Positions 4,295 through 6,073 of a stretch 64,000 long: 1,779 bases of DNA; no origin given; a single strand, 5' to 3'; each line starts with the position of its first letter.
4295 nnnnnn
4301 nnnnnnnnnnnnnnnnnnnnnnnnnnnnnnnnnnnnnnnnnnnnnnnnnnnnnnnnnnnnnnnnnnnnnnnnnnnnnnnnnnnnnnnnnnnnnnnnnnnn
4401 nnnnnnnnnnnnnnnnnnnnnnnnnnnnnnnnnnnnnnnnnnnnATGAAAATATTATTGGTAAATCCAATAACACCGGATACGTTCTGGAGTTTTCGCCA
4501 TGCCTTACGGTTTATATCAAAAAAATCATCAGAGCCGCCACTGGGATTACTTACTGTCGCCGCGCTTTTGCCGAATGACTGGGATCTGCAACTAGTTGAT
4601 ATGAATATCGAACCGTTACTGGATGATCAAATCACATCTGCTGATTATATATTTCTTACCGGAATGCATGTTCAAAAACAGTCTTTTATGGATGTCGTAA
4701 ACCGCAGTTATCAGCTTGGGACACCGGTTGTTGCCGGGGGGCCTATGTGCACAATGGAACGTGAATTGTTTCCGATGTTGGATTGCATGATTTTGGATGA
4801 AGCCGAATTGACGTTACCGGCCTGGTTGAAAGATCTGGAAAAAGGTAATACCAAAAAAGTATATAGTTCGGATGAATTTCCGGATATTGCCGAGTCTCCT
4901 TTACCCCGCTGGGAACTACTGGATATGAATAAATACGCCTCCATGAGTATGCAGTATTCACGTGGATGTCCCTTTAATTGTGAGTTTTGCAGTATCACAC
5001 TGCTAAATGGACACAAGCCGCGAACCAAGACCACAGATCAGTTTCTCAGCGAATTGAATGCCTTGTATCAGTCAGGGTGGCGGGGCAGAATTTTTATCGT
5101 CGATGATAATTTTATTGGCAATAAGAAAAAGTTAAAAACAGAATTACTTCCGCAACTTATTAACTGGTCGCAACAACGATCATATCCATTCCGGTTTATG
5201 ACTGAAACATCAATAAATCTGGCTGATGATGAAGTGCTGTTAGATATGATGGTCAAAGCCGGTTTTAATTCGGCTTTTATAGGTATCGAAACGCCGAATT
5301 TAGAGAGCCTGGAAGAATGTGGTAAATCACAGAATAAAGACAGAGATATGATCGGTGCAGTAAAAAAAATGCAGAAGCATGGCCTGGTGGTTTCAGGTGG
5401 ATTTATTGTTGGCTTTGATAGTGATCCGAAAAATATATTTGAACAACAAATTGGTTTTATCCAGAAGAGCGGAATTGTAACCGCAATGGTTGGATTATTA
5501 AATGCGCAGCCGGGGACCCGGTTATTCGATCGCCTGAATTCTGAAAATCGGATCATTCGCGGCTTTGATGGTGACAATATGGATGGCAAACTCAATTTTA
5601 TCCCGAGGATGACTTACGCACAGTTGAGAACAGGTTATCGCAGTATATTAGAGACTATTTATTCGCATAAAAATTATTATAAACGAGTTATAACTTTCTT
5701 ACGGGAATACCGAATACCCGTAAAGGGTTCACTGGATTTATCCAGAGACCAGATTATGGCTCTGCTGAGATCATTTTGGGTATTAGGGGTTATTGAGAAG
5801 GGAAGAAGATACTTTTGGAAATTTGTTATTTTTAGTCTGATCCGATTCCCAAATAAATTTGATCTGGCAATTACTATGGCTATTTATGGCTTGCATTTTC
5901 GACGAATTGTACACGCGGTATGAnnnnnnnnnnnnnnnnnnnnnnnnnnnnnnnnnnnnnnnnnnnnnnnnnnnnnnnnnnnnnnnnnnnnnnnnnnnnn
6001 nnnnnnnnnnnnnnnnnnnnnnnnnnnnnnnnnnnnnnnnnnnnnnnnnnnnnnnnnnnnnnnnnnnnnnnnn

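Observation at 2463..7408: Putative membrane-lipid remodelling module: membrane histidine kinase plus response regulator, B12-binding radical SAM (DUF4070), DesA-like desaturase, cold-shock protein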

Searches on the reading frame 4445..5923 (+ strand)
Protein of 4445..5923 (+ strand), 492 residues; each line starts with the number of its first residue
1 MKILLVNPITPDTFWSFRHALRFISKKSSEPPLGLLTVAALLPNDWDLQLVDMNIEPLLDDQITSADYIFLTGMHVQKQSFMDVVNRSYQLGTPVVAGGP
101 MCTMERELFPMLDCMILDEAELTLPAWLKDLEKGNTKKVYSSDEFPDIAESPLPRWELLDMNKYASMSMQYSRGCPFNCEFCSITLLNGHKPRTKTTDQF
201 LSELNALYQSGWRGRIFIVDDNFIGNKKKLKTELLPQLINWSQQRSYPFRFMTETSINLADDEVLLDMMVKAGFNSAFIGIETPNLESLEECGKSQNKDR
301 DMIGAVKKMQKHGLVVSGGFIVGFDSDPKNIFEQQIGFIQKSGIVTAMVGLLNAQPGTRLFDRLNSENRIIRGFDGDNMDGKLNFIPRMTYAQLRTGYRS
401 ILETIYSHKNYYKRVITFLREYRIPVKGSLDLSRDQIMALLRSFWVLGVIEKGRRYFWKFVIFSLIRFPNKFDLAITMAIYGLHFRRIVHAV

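Call 3: search_protein_families(library=pfam, proteins=[window:4445-5923:+])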
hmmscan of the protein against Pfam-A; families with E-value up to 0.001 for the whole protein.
window:4445-5923:+ (492 aa): 3 families
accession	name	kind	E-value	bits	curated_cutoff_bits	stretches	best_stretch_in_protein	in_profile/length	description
PF13282.11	DUF4070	-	1.4e-36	126.1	22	1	358-491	1-137/144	Domain of unknown function (DUF4070)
PF04055.27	Radical_SAM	-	2.9e-12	47.5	29.5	1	170-330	2-157/166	Radical SAM superfamily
PF02310.24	B12-binding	-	6e-09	36.2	32.1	1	28-126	10-119/121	B12 binding domain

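Call 5: search_protein_families(library=ncbifam, proteins=[window:4445-5923:+], max_evalue=0.00001)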
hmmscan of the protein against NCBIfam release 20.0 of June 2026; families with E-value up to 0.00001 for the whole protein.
window:4445-5923:+ (492 aa): 17 families
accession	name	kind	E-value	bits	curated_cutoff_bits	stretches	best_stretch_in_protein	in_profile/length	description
TIGR04479.1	bcpD_PhpK_rSAM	subfamily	5.3e-20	71.3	600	1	155-342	229-409/504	PhpK family radical SAM P-methyltransferase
NF050148.1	rSAM_ApyD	equivalog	2.7e-17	62.4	750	1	92-366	103-395/645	RiPP biosynthesis radical SAM protein ApyD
TIGR03471.1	HpnJ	equivalog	6.6e-17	61.5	577.6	1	166-414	197-435/472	hopanoid biosynthesis associated radical SAM protein HpnJ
TIGR02026.1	BchE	equivalog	8.4e-17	61.2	481.35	1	153-413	174-429/497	magnesium-protoporphyrin IX monomethyl ester anaerobic oxidative cyclase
TIGR04072.2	rSAM_ladder_B12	equivalog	1.8e-15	56.5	360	1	92-370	98-378/443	lipid biosynthesis B12-binding/radical SAM protein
TIGR04013.1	B12_SAM_MJ_1487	hypoth_equivalog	4e-15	55.5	251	1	74-341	52-332/382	TIGR04013 family B12-binding domain/radical SAM domain-containing protein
TIGR04014.1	B12_SAM_MJ_0865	equivalog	1.7e-14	53.5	360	1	72-364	48-358/434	methyl-coenzyme M reductase glutamine C-methyltransferase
NF038361.1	rSAM_Sden_1168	equivalog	1.3e-13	50.4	575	1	167-367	283-476/560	Sden_1168 family B12-binding radical SAM P-methyltransferase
NF045585.1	rSAM_slr0320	equivalog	3.2e-11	42.4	775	1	167-285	236-351/511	photosystem II high light acclimation radical SAM protein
TIGR04367.1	HpnR_B12_rSAM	equivalog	4.1e-11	42.1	650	1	167-329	187-340/490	hopanoid C-3 methylase HpnR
NF033070.1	rSAM_AprD4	equivalog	5.2e-10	38.8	500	1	142-373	164-398/456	AprD4 family radical SAM diol-dehydratase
TIGR03975.1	rSAM_ocin_1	subfamily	4e-09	35.5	281.85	1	165-340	260-428/606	RiPP maturation radical SAM C-methyltransferase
TIGR04295.1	B12_rSAM_oligo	hypoth_equivalog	8.7e-08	31.3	400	1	165-296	199-316/422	TIGR04295 family B12-binding domain-containing radical SAM protein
NF033712.0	B12_rSAM_KedN5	subfamily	5.1e-07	28.3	700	1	163-321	192-349/624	KedN5 family methylcobalamin-dependent radical SAM C-methyltransferase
NF040542.1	rSAM_RCCLKC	equivalog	7e-07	28.7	450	1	138-322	152-330/423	arsinothricin biosynthesis radical SAM protein ArsL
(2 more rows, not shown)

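Call 9: find_homologous_proteins(query=window:4445-5923:+, max_evalue=1e-10)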
Query window:4445-5923:+ (492 aa): 8000 proteins with E <= 1e-10 among 8000 candidates; the best 120 are listed.
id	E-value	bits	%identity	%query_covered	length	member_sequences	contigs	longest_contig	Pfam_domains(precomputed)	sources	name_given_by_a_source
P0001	0.0e+0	1136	100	100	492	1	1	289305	PF04055.28,PF13282.12,PF02310.25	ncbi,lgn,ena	-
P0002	3.3e-285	965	82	100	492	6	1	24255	PF04055.28,PF13282.12,PF02310.25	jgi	-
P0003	1.8e-275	932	79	100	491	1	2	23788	PF04055.28,PF13282.12,PF02310.25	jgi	jgi:radical SAM superfamily enzyme YgiQ (UPF0313 family)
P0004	4.1e-248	842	72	100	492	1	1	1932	PF04055.28,PF13282.12,PF02310.25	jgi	jgi:radical SAM superfamily enzyme YgiQ (UPF0313 family)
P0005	2.2e-247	840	72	100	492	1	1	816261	PF04055.28,PF13282.12,PF02310.25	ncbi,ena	-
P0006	7.6e-245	831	70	100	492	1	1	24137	PF04055.28,PF13282.12,PF02310.25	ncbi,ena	-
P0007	3.5e-244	829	72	100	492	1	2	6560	PF04055.28,PF13282.12,PF02310.25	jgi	-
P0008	3.0e-241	820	68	100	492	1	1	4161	PF04055.28,PF13282.12,PF02310.25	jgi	jgi:radical SAM superfamily enzyme YgiQ (UPF0313 family)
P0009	3.8e-238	809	69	100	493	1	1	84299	PF04055.28,PF13282.12,PF02310.25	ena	-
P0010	1.1e-237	808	68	100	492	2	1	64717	PF04055.28,PF13282.12,PF02310.25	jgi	-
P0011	2.4e-237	807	68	100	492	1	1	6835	PF04055.28,PF13282.12,PF02310.25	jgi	jgi:radical SAM superfamily enzyme YgiQ (UPF0313 family)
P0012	1.2e-235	801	67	99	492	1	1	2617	PF04055.28,PF13282.12,PF02310.25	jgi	jgi:radical SAM superfamily enzyme YgiQ (UPF0313 family)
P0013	1.3e-235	801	68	100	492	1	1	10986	PF04055.28,PF13282.12,PF02310.25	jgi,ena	-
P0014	4.4e-235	799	67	100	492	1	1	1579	PF04055.28,PF13282.12,PF02310.25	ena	-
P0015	5.2e-233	792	67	99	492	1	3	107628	PF04055.28,PF13282.12,PF02310.25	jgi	jgi:radical SAM superfamily enzyme YgiQ (UPF0313 family)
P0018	1.1e-230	785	66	100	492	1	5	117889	PF04055.28,PF13282.12,PF02310.25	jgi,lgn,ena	jgi:radical SAM superfamily enzyme YgiQ (UPF0313 family)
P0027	9.8e-222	755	64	100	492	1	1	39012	PF04055.28,PF13282.12,PF02310.25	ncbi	-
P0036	3.3e-219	747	65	100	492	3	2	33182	PF04055.28,PF13282.12,PF02310.25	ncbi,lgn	-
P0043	4.7e-218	743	63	100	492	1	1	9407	PF04055.28,PF13282.12,PF02310.25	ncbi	-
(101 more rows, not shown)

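Call 11: find_related_loci(query=window:4445-5923:+, collection=genome_contigs, flank=8000)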
Query window:4445-5923:+ (492 aa) in genome_contigs; peptide patterns used: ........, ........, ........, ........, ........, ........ (x = any residue, [..] = any of these).
599 stretches matched a pattern (row limit reached: there are more); 591 encode a relative of the query (tblastn E <= 1e-3); the best 80 are kept; 80 distinct loci.
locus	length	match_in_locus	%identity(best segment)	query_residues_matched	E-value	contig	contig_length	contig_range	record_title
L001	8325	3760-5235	64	1-492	0e+0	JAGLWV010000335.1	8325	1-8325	MAG: Candidatus Aminicenantes bacterium isolate RS_12_32 ZL285.bin.32.fa_335, whole genome shotgun sequence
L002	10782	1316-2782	60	1-489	0e+0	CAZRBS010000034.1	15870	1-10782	MAG TPA_asm: uncultured Dehalococcoidaceae bacterium isolate SRP141376_co1_241 genome assembly, contig: NODE_7424_length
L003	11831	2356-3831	59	1-492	0e+0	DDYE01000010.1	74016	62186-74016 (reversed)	MAG TPA_asm: Candidatus Marinimicrobia bacterium UBA2242 UBA2242_contig_4299, whole genome shotgun sequence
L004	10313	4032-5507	59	1-492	0e+0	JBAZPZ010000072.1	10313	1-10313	MAG: Candidatus Neomarinimicrobiota bacterium isolate SO_2017_SWC_41 scaffold_4790_c2_LP-4_2017, whole genome shotgun se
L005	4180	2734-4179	60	1-482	0e+0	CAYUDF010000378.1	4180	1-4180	MAG TPA_asm: uncultured bacterium isolate SRP155585_co2_3 genome assembly, contig: NODE_24436_length_4180_cov_5.276606,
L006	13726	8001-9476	59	1-492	0e+0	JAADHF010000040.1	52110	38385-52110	MAG: Spirochaetota bacterium isolate M_MetaBat.164 contig-127_952, whole genome shotgun sequence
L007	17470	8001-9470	59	1-489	0e+0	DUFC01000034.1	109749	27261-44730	MAG TPA_asm: Dehalococcoidia bacterium isolate W498 Contig34, whole genome shotgun sequence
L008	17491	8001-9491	59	1-492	0e+0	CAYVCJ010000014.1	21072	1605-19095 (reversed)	MAG TPA_asm: uncultured Dehalococcoidales bacterium isolate binchicken_co262_64 genome assembly, contig: NODE_2600_lengt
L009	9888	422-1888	57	1-490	0e+0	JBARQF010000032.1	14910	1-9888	MAG: Dehalococcoidales bacterium isolate MFD13432_ilm_asm_bin21 k127_220299, whole genome shotgun sequence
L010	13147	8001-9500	57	1-492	0e+0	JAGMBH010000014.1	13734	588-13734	MAG: Dehalococcoidia bacterium isolate RS_16_13 ZL425.bin.13.fa_14, whole genome shotgun sequence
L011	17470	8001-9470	56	1-490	0e+0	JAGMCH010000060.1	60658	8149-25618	MAG: Dehalococcoidales bacterium isolate RS_16_7 ZL425.bin.7.fa_60, whole genome shotgun sequence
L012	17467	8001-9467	57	1-490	0e+0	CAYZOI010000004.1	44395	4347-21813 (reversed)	MAG TPA_asm: uncultured Dehalococcoidaceae bacterium isolate SRP077602_co2_376 genome assembly, contig: NODE_1266_length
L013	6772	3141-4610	58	1-489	0e+0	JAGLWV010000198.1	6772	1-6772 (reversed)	MAG: Candidatus Aminicenantes bacterium isolate RS_12_32 ZL285.bin.32.fa_198, whole genome shotgun sequence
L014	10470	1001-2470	59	1-489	0e+0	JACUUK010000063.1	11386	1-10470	MAG: Candidatus Aminicenantes bacterium isolate Kmv29 NODE_2799_length_11386_cov_13.742123, whole genome shotgun sequenc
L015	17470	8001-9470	57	1-488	0e+0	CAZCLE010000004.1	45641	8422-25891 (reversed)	MAG TPA_asm: uncultured Dehalococcoidales bacterium isolate binchicken_co332_61 genome assembly, contig: NODE_53_length_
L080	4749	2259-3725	54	1-490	7e-180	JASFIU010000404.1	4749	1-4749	MAG: Desulfobacterales bacterium isolate D0608S20remetaG_Bin_248 D0608S20remetaG_FD_scaffold_8301_c1, whole genome shotg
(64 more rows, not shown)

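Call 14: find_encoding_contigs(protein=P0002, flank=7000, max_places=3)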
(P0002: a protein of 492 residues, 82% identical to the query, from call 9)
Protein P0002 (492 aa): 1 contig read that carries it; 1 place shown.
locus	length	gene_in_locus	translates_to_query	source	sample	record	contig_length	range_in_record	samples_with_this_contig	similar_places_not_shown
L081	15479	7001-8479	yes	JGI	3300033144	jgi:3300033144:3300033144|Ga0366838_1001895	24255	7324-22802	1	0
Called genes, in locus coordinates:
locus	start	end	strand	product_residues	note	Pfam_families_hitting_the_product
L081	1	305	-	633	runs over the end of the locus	PF13860:FlgD_ig (weak)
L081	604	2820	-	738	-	PF13620:CarboxypepD_reg, PF13715:CarbopepD_reg_2, PF07715:Plug, PF00593:TonB_dep_Rec_b-barrel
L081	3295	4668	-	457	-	PF13529:Peptidase_C39_2, PF18962:Por_Secre_tail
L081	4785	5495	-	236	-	PF00072:Response_reg, PF00486:Trans_reg_C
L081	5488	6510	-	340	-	PF00512:HisKA, PF02518:HATPase_c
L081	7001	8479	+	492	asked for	PF02310:B12-binding, PF04055:Radical_SAM, PF13282:DUF4070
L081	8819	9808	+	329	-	PF00487:FA_desaturase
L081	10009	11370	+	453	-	PF03572:Peptidase_S41, PF00515:TPR_1 (faint)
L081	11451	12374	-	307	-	-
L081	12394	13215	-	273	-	-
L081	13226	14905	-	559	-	PF03783:CsgG, PF08308:PEGA, PF13620:CarboxypepD_reg (faint), PF08308:PEGA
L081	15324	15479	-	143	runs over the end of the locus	-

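Call 15: find_encoding_contigs(protein=P0003, flank=7000, max_places=3)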
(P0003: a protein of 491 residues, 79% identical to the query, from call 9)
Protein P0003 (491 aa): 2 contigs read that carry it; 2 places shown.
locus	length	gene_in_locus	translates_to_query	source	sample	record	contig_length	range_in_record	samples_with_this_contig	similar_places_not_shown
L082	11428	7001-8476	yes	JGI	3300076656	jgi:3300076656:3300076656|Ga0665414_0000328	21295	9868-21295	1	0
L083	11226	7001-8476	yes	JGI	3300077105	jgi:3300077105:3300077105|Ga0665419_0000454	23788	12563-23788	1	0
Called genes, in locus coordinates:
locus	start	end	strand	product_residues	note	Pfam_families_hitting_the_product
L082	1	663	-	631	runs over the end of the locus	PF18962:Por_Secre_tail (weak), PF13860:FlgD_ig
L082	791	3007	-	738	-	PF13620:CarboxypepD_reg, PF13715:CarbopepD_reg_2, PF07715:Plug, PF00593:TonB_dep_Rec_b-barrel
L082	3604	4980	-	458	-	PF13529:Peptidase_C39_2, PF18962:Por_Secre_tail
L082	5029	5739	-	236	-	PF00072:Response_reg, PF00486:Trans_reg_C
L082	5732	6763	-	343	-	PF00512:HisKA, PF02518:HATPase_c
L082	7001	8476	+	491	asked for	PF02310:B12-binding, PF04055:Radical_SAM, PF13282:DUF4070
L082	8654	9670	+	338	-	PF00487:FA_desaturase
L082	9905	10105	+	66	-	PF00313:CSD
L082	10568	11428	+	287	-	?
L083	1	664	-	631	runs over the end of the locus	PF18962:Por_Secre_tail (weak), PF13860:FlgD_ig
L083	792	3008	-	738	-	PF13620:CarboxypepD_reg, PF13715:CarbopepD_reg_2, PF07715:Plug, PF00593:TonB_dep_Rec_b-barrel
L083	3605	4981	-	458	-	PF13529:Peptidase_C39_2, PF18962:Por_Secre_tail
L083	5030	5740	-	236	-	PF00072:Response_reg, PF00486:Trans_reg_C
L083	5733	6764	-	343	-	PF00512:HisKA, PF02518:HATPase_c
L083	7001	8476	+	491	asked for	PF02310:B12-binding, PF04055:Radical_SAM, PF13282:DUF4070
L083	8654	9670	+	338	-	PF00487:FA_desaturase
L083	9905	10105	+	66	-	PF00313:CSD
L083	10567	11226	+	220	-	?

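Call 16: find_encoding_contigs(protein=P0005, flank=7000, max_places=3)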
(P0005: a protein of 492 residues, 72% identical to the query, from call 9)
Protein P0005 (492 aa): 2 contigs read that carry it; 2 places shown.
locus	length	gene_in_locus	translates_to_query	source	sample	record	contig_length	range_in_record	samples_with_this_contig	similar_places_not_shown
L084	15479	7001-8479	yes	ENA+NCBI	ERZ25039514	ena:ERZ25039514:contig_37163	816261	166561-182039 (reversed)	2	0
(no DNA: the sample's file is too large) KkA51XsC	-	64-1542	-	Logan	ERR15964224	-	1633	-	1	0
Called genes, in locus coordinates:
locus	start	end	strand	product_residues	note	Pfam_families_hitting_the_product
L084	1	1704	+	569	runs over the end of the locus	PF01590:GAF (weak), PF13185:GAF_2, PF00158:Sigma54_activat, PF14532:Sigma54_activ_2, PF00004:AAA (faint), PF07728:AAA_5, PF25601:AAA_lid_14, PF02954:HTH_8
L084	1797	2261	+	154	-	-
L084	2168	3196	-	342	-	PF01075:Glyco_transf_9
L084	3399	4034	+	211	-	PF13231:PMT_2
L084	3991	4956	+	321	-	-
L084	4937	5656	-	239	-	PF00072:Response_reg, PF00486:Trans_reg_C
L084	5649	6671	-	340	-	PF00512:HisKA, PF02518:HATPase_c, PF14501:HATPase_c_5 (weak)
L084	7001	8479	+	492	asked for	PF02310:B12-binding (weak), PF04055:Radical_SAM, PF13282:DUF4070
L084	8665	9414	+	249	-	PF00487:FA_desaturase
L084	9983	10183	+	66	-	PF00313:CSD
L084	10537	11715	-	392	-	PF03783:CsgG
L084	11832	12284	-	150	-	PF00582:Usp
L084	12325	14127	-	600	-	PF00324:AA_permease, PF03845:Spore_permease (weak), PF13520:AA_permease_2, PF13906:AA_permease_C (weak), PF00582:Usp (weak)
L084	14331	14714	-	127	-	PF13860:FlgD_ig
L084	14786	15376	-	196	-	-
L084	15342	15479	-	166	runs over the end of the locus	-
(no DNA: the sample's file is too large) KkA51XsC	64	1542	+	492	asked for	PF02310:B12-binding (weak), PF04055:Radical_SAM, PF13282:DUF4070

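Call 17: find_related_loci(query=window:4445-5923:+, collection=metagenome_contigs, flank=7000)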
Query window:4445-5923:+ (492 aa) in metagenome_contigs; peptide patterns used: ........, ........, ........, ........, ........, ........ (x = any residue, [..] = any of these).
600 stretches matched a pattern (row limit reached: there are more); 579 encode a relative of the query (tblastn E <= 1e-3); the best 80 are kept; 80 distinct loci.
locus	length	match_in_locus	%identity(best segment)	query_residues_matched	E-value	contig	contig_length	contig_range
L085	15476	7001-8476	62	1-492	0e+0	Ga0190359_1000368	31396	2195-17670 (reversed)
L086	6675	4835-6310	59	1-492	0e+0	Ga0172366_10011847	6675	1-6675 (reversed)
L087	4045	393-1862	59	1-490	0e+0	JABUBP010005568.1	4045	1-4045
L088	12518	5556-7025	59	1-490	0e+0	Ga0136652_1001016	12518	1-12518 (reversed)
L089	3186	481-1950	60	1-489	0e+0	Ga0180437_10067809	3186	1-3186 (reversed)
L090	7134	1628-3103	58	1-490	0e+0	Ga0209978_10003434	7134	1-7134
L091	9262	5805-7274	58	1-489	0e+0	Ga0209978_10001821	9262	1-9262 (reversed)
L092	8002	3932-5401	58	1-490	0e+0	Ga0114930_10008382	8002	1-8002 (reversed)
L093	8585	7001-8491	59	1-492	0e+0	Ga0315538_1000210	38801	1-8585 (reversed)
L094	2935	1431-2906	57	1-490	0e+0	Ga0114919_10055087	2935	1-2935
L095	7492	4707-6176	57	1-490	0e+0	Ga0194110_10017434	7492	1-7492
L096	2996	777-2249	57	1-491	0e+0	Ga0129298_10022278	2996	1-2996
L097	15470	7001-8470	57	1-490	0e+0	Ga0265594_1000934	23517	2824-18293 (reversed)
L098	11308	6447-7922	57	1-492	0e+0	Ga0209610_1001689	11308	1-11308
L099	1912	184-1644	58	1-489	0e+0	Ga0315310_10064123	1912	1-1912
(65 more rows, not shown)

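Call 20: list_cluster_members(proteins=[P0001, P0005, P0006, P0009, P0027, P0036, P0043])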
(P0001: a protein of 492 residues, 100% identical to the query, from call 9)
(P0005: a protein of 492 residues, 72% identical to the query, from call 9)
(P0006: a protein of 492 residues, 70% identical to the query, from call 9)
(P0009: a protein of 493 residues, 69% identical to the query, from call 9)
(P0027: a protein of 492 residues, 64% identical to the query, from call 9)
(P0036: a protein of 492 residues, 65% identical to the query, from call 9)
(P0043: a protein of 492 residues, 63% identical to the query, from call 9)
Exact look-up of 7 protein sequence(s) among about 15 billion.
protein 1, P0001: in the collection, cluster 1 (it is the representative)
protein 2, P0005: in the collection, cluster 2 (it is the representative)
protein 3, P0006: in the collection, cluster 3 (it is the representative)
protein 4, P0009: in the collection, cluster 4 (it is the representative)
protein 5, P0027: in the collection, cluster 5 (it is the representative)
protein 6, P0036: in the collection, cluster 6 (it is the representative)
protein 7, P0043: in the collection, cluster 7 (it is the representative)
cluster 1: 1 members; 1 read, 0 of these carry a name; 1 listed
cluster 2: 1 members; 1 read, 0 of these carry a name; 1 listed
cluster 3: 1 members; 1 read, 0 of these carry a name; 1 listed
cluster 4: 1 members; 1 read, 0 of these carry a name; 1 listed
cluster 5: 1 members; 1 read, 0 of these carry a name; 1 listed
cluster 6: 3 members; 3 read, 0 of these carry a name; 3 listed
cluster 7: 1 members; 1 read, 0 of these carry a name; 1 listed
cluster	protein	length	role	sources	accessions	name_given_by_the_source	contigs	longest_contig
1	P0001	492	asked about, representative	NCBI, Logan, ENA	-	-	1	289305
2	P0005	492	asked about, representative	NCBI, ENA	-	-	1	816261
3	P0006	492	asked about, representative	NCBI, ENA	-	-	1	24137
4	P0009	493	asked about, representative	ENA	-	-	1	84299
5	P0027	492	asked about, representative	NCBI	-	-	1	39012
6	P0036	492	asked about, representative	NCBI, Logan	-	-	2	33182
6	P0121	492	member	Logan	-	-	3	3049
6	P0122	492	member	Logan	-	-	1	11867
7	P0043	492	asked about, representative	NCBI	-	-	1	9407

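Call 23: find_encoding_contigs(protein=P0009, flank=6000, max_places=2)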
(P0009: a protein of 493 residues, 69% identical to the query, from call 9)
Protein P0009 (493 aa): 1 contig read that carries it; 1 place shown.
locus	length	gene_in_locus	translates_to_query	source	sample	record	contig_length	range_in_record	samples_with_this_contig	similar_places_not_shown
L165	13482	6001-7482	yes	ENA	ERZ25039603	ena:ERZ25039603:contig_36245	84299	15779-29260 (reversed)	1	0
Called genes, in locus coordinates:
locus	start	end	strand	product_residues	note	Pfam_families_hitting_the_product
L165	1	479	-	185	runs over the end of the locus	-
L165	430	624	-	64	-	-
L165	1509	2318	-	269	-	-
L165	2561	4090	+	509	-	PF13231:PMT_2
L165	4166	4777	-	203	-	PF00072:Response_reg, PF00486:Trans_reg_C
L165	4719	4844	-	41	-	-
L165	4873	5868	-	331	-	PF00512:HisKA, PF02518:HATPase_c, PF14501:HATPase_c_5 (faint)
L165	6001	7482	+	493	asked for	PF02310:B12-binding (weak), PF04055:Radical_SAM, PF13282:DUF4070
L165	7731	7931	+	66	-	PF00313:CSD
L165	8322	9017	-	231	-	PF00582:Usp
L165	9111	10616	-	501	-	PF00324:AA_permease, PF03845:Spore_permease (weak), PF13520:AA_permease_2, PF13906:AA_permease_C (weak)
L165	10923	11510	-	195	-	PF04536:TPM_phosphatase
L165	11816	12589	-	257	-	PF04536:TPM_phosphatase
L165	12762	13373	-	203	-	PF04011:LemA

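Call 24: find_encoding_contigs(protein=P0015, flank=6000, max_places=2)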
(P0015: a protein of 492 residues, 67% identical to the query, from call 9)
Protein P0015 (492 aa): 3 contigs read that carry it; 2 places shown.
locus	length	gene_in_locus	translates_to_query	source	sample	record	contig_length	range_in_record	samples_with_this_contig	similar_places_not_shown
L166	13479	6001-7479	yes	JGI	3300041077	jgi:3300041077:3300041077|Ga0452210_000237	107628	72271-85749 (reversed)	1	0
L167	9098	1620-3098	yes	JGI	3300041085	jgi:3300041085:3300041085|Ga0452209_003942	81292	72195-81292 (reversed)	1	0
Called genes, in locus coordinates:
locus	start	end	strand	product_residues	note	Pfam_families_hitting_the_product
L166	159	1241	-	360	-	-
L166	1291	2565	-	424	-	PF01566:Nramp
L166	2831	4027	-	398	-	PF00756:Esterase, PF12146:Hydrolase_4 (weak), PF07719:TPR_2 (faint), PF13424:TPR_12 (faint)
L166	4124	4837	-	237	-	PF00072:Response_reg, PF00486:Trans_reg_C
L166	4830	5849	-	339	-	PF00512:HisKA, PF02518:HATPase_c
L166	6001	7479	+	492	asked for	PF02310:B12-binding, PF04055:Radical_SAM, PF13282:DUF4070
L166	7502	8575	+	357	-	PF00487:FA_desaturase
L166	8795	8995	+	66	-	PF00313:CSD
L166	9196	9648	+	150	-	-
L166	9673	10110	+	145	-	-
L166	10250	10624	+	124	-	PF02082:Rrf2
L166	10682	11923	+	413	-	PF04282:DUF438, PF01814:Hemerythrin, PF13596:PAS_10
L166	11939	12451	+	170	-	PF08984:DUF1858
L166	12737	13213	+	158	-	PF01814:Hemerythrin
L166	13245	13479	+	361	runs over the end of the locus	PF12801:Fer4_5, PF00037:Fer4 (faint), PF12837:Fer4_6 (faint), PF13746:Fer4_18 (weak), PF13237:Fer4_10, PF14697:Fer4_21 (weak)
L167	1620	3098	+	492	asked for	PF02310:B12-binding, PF04055:Radical_SAM, PF13282:DUF4070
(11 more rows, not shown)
